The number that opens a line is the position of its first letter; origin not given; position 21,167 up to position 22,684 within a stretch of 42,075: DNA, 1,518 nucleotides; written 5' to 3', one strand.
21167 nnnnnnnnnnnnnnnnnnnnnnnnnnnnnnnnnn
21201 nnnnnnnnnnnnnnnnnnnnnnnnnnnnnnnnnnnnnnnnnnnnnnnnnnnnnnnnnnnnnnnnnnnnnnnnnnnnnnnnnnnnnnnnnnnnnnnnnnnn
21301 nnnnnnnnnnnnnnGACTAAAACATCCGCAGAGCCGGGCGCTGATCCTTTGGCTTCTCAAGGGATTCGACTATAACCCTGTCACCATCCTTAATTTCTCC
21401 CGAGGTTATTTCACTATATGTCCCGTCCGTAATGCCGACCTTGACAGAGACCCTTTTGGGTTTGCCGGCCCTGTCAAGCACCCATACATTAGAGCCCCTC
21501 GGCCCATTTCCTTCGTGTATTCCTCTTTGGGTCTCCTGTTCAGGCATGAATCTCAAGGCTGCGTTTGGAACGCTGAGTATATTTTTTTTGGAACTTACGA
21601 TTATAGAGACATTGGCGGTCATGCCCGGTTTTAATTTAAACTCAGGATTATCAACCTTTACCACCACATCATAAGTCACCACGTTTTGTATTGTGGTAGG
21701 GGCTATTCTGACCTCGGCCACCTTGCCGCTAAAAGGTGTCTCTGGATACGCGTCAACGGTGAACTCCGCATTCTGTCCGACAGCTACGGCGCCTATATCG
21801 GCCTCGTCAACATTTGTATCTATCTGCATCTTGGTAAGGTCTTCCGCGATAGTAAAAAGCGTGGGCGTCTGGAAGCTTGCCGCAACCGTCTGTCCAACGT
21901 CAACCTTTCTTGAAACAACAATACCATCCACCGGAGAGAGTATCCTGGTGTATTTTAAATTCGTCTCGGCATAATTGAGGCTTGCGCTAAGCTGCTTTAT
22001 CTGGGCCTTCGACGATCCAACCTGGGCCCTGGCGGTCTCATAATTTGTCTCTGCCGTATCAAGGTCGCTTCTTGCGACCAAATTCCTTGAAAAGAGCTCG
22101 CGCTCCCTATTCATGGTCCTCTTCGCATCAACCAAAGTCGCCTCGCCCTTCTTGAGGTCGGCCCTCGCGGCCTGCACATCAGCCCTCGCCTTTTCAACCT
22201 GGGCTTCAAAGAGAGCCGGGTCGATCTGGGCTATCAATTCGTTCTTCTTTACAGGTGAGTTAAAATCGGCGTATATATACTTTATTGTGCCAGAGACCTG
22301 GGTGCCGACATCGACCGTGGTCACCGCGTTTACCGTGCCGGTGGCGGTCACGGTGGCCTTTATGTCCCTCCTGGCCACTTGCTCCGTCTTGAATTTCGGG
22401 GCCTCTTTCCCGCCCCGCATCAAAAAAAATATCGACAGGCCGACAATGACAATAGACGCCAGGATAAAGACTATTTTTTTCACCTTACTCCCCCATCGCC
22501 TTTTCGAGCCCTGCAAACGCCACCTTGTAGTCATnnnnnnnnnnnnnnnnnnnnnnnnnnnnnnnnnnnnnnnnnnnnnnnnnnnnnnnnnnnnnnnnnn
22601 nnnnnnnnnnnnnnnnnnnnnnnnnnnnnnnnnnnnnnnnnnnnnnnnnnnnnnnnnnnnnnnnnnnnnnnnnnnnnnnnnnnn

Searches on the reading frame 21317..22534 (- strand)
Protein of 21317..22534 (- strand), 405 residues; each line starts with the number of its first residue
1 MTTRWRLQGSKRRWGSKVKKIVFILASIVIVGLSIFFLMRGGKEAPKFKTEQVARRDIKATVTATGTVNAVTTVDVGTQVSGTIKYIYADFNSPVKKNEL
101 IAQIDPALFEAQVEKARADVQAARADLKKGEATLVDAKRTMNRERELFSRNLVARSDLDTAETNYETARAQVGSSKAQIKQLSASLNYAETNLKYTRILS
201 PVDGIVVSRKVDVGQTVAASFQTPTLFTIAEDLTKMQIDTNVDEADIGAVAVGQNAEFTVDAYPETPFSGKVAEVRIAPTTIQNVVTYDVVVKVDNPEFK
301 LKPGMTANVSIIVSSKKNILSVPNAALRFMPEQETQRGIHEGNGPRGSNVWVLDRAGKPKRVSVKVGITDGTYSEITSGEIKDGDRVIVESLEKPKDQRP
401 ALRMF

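Call 63: search_protein_families(library=pfam, proteins=[window:21317-22534:-], max_evalue=0.00001)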
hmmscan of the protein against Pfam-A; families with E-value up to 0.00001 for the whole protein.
window:21317-22534:- (405 aa): 2 families
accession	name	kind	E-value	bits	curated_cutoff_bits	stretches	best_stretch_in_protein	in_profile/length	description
PF16576.10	HlyD_D23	-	4.1e-24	85.5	30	1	59-307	3-214/214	Barrel-sandwich domain of CusB or HlyD membrane-fusion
PF13437.12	HlyD_3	-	6.1e-15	56.3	22.2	1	198-304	2-106/106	HlyD family secretion protein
